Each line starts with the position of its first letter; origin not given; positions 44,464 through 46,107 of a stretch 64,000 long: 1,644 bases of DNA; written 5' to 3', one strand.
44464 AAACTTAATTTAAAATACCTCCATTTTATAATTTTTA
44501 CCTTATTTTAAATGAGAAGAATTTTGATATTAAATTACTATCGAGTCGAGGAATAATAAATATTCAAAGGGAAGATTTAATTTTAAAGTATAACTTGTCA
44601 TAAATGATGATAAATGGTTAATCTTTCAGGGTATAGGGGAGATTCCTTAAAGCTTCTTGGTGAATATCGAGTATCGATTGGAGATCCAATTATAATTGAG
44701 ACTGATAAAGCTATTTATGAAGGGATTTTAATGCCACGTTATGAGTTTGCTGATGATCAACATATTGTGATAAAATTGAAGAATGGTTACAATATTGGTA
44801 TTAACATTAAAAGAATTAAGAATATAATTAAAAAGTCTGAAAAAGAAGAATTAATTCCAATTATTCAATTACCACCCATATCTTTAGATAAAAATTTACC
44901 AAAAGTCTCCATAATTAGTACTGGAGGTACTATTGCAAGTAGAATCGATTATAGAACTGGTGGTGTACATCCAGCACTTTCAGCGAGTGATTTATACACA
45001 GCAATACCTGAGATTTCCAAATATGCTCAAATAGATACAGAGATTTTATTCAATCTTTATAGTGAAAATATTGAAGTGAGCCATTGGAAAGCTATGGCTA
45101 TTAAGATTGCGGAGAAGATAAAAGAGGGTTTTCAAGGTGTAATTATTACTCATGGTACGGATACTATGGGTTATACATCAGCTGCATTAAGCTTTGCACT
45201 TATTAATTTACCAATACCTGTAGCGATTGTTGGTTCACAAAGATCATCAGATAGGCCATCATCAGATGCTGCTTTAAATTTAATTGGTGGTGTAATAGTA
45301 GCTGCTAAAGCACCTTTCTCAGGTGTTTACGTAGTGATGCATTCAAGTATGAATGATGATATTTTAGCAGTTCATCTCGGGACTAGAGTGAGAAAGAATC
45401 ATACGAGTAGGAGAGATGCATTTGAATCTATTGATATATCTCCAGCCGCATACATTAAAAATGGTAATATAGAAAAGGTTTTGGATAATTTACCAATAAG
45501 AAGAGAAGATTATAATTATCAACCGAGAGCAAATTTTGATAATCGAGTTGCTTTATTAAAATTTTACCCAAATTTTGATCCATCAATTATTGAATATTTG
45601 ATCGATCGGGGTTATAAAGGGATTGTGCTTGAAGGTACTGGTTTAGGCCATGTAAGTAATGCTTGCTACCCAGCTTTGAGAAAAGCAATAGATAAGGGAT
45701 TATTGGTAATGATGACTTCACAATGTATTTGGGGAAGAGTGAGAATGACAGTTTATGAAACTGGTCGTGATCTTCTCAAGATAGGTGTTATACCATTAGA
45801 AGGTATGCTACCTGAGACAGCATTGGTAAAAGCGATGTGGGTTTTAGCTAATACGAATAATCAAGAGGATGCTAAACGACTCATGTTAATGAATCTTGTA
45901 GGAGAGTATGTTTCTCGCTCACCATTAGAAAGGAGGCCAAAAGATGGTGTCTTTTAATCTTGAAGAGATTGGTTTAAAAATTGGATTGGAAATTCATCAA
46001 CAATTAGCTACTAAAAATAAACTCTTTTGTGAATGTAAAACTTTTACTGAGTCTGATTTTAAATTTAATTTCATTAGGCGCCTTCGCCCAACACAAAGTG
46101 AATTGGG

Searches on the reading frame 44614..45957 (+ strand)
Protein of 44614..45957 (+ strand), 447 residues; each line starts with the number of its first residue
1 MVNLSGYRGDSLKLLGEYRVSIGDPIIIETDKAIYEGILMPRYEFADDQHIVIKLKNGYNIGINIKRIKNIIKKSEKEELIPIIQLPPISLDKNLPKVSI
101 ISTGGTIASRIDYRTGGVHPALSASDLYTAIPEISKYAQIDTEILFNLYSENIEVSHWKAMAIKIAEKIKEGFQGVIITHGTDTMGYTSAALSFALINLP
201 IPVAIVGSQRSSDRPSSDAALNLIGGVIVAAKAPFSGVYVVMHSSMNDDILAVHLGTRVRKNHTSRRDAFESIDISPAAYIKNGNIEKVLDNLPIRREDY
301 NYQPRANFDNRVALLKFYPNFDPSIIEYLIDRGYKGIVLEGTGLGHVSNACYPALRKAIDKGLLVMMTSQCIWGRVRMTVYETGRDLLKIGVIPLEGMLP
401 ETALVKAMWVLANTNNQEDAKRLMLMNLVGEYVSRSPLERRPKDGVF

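Call 16: find_related_loci(query=window:44614-45957:+, collection=genome_contigs, flank=10000)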
Query window:44614-45957:+ (447 aa) in genome_contigs; peptide patterns used: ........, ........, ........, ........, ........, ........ (x = any residue, [..] = any of these).
46 stretches matched a pattern; 16 encode a relative of the query (tblastn E <= 1e-3); 16 distinct loci.
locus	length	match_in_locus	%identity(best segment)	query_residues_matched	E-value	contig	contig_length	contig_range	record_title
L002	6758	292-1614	68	1-442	0e+0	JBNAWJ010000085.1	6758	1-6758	MAG: Nitrososphaerales archaeon isolate Kamch4342-D-MF-061 bin18.fa-85, whole genome shotgun sequence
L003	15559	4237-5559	67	1-442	0e+0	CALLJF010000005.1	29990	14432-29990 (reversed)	MAG: uncultured Nitrososphaerales archaeon isolate S1_Bin_METABAT__299_1 genome assembly, contig: c_000000238161, whole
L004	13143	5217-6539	66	1-442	0e+0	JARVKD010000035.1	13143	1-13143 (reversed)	MAG: Nitrososphaeria archaeon isolate JZ2_bin.220247 NODE_35_length_13143_cov_1.18639, whole genome shotgun sequence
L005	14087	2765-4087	68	1-442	0e+0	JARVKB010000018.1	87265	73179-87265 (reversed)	MAG: Nitrososphaeria archaeon isolate DRTY6_bin.138 NODE_900_length_87265_cov_2.78305, whole genome shotgun sequence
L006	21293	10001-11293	54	3-435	5e-153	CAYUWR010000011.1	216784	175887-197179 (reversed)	MAG TPA_asm: uncultured Nitrososphaeria archaeon isolate SRP231805_co4_125 genome assembly, contig: k141_230931, whole g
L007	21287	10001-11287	54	6-432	2e-149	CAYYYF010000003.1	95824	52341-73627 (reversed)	MAG TPA_asm: uncultured Nitrosopumilales archaeon isolate binchicken_co30_36 genome assembly, contig: NODE_268_length_95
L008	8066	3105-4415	53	2-432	4e-148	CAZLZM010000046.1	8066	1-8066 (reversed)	MAG TPA_asm: uncultured Nitrosopumilales archaeon isolate binchicken_co71_71 genome assembly, contig: NODE_3993_length_8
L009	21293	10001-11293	52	3-435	5e-148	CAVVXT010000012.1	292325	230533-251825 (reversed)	MAG: Nitrososphaeria archaeon isolate MFD03726.bin.1.205 genome assembly, contig: contig_73867, whole genome shotgun seq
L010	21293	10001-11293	52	3-435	3e-147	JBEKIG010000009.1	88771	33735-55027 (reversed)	MAG: Nitrososphaeria archaeon isolate SPRUCE 295 SPRUCE_295_9, whole genome shotgun sequence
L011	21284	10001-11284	53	6-432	6e-147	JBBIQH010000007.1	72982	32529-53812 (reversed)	MAG: Nitrososphaerales archaeon isolate QH2S170213_bin_321 NODE_236_length_72982_cov_4.82425, whole genome shotgun seque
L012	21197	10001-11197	43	23-435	6e-97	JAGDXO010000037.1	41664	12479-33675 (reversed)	MAG: Thermoplasmata archaeon isolate KMA_Bin17 NODE_271_length_41664_cov_55.164339, whole genome shotgun sequence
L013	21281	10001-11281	40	14-442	5e-88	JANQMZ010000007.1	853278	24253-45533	MAG: archaeon isolate PL23a_bin.47 k99_6018078, whole genome shotgun sequence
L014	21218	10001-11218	40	20-435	7e-81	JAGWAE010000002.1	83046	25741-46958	Candidatus Woesearchaeota archaeon isolate RIFOXYA1_FULL_30_10 rifoxya1_full_scaffold_189, whole genome shotgun sequence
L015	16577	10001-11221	38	19-437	2e-79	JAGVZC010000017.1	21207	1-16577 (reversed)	Candidatus Woesearchaeota archaeon isolate RIFCSPLOWO2_01_FULL_32_21 rifcsplowo2_01_scaffold_8515, whole genome shotgun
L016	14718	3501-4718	41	23-435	1e-90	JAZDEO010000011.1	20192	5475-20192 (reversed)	MAG: archaeon isolate MEGAHIT-group-0.155 k141_139349, whole genome shotgun sequence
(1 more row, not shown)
